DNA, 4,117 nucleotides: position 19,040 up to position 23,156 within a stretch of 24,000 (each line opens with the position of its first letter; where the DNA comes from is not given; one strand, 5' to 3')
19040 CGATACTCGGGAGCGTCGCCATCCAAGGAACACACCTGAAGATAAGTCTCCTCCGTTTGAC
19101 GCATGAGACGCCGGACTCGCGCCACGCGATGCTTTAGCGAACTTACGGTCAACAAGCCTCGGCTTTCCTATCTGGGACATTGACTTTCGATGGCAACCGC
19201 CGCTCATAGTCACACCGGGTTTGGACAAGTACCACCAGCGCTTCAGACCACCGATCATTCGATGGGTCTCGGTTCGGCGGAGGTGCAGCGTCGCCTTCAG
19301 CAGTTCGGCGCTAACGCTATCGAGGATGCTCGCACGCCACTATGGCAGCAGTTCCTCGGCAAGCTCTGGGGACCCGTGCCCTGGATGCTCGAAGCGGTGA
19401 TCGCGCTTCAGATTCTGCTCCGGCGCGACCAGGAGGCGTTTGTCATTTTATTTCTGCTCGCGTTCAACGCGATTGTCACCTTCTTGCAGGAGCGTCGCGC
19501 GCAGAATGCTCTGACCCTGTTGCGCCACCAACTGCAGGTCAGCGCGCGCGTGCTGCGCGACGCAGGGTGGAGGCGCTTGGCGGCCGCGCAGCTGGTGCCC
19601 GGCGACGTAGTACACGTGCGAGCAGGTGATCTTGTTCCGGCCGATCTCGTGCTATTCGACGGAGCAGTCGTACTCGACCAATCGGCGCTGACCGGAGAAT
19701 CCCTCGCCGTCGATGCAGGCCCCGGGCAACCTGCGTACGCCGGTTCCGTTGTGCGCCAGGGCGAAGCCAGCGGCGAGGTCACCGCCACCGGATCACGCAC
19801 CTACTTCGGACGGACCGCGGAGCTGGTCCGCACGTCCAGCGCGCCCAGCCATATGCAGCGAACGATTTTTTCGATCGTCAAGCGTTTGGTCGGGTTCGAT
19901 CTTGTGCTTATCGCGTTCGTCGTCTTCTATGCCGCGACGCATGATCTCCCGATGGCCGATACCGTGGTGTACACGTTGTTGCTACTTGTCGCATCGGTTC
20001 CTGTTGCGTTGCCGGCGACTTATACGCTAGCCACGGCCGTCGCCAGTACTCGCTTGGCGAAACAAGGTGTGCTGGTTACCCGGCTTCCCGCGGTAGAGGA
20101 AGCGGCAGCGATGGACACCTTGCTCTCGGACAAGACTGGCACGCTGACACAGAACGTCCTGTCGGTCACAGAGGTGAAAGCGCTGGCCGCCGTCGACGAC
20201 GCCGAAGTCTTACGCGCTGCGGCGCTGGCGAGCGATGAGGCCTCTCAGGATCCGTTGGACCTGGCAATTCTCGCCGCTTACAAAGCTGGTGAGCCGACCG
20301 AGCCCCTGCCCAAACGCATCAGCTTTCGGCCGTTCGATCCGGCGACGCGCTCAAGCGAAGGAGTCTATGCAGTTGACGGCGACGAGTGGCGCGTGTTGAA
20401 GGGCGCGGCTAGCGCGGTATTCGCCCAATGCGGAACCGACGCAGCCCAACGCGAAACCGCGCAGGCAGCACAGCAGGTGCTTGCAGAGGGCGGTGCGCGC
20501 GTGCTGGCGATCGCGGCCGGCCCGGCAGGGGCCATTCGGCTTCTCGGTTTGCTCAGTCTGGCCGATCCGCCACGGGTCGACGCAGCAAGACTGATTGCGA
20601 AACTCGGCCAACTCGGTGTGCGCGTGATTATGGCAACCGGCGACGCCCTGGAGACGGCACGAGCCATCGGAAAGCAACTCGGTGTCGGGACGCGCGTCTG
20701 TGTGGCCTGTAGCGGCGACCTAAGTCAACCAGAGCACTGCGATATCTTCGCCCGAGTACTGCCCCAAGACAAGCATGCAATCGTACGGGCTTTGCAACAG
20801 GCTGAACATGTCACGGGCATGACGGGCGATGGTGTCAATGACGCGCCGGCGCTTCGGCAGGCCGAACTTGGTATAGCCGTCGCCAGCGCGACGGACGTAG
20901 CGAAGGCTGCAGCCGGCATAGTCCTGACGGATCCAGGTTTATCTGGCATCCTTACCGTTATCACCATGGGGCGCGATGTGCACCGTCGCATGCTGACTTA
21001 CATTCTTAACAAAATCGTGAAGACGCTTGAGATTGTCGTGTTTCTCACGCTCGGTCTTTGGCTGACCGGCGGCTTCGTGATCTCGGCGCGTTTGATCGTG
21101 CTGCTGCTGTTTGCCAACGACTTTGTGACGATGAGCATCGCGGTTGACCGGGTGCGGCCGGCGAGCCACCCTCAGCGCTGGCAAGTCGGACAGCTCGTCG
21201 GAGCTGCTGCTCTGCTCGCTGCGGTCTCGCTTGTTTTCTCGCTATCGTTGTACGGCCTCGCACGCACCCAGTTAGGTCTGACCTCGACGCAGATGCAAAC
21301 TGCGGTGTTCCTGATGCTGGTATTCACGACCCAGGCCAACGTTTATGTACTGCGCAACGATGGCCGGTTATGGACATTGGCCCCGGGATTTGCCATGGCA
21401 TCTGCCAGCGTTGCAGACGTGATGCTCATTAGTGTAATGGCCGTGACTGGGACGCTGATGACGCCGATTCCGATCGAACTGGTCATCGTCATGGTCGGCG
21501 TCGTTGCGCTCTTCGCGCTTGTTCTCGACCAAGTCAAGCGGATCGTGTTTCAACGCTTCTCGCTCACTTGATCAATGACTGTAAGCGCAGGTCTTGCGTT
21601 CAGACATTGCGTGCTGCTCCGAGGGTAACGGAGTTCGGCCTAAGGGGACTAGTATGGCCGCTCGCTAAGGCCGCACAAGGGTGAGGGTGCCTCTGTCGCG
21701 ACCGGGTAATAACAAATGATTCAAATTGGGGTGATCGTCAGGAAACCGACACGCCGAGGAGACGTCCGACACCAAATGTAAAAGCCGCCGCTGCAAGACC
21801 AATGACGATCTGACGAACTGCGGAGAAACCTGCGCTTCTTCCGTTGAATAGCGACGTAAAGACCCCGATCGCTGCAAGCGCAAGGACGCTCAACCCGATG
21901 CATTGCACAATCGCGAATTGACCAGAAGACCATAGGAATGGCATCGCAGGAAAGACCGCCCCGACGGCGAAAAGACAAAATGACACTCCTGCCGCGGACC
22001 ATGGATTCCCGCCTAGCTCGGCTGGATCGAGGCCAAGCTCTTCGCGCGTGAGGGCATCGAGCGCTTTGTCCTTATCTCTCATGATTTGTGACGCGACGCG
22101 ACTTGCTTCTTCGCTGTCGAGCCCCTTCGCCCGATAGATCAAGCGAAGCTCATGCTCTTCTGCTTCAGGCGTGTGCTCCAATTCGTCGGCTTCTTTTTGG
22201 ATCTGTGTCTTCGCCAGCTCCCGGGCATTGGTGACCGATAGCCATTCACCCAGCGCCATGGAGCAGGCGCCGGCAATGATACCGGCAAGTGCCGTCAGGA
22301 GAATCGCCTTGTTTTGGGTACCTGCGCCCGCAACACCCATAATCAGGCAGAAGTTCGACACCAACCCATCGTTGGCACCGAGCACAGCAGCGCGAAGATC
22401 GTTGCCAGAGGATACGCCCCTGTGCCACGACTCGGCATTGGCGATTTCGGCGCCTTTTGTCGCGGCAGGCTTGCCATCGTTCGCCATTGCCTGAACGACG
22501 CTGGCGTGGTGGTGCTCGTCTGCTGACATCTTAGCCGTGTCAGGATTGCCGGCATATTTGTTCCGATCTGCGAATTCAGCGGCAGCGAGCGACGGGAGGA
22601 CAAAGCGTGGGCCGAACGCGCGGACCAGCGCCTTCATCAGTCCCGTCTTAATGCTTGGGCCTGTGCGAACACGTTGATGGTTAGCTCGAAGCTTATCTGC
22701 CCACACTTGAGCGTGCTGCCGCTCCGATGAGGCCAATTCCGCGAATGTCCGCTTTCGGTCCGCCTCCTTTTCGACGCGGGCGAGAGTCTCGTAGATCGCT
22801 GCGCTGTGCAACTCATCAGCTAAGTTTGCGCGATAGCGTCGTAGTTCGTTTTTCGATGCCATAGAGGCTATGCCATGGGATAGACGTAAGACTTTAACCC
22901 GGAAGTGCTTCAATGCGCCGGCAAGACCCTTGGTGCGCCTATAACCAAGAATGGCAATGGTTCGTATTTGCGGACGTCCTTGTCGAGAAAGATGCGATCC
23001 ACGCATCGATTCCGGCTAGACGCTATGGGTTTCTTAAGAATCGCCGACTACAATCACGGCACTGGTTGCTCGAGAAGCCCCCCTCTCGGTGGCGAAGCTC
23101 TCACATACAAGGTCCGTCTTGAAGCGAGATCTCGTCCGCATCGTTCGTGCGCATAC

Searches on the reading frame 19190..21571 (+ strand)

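Call 4: search_protein_families(library=pfam, proteins=[window:19190-21571:+])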
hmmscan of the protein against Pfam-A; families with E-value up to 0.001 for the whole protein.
window:19190-21571:+ (793 aa): 4 families
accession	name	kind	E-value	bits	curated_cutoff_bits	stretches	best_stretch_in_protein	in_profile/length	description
PF00122.25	E1-E2_ATPase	-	1.3e-44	152.3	28.1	1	115-292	3-181/181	E1-E2 ATPase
PF00702.32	Hydrolase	-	4.3e-22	79.9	26.4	1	308-558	1-190/191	haloacid dehalogenase-like hydrolase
PF00690.31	Cation_ATPase_N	-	6.2e-11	42.2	20.4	1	17-72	12-67/69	Cation transporter/ATPase, N-terminus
PF08282.18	Hydrolase_3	-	1.8e-07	31.6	20.9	1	545-591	209-255/255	haloacid dehalogenase-like hydrolase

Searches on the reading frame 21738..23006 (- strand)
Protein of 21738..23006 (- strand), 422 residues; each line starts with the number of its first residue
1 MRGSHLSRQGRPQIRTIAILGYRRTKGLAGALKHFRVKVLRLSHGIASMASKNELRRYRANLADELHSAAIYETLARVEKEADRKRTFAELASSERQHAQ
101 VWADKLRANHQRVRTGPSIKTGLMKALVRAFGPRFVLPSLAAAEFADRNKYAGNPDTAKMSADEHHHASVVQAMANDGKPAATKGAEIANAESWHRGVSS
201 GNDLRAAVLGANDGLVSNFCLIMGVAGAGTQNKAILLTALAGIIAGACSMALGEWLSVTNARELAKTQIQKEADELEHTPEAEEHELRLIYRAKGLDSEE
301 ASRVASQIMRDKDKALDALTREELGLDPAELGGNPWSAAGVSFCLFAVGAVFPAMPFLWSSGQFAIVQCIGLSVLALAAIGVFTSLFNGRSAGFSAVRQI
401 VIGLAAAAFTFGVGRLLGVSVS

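Call 5: search_protein_families(library=pfam, proteins=[window:21738-23006:-])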
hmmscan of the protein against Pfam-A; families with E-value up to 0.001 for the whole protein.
window:21738-23006:- (422 aa): 1 family
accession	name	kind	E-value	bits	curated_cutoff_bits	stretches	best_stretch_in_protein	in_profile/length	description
PF01988.24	VIT1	-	2.4e-66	224.1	28.1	1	204-415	1-214/214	VIT family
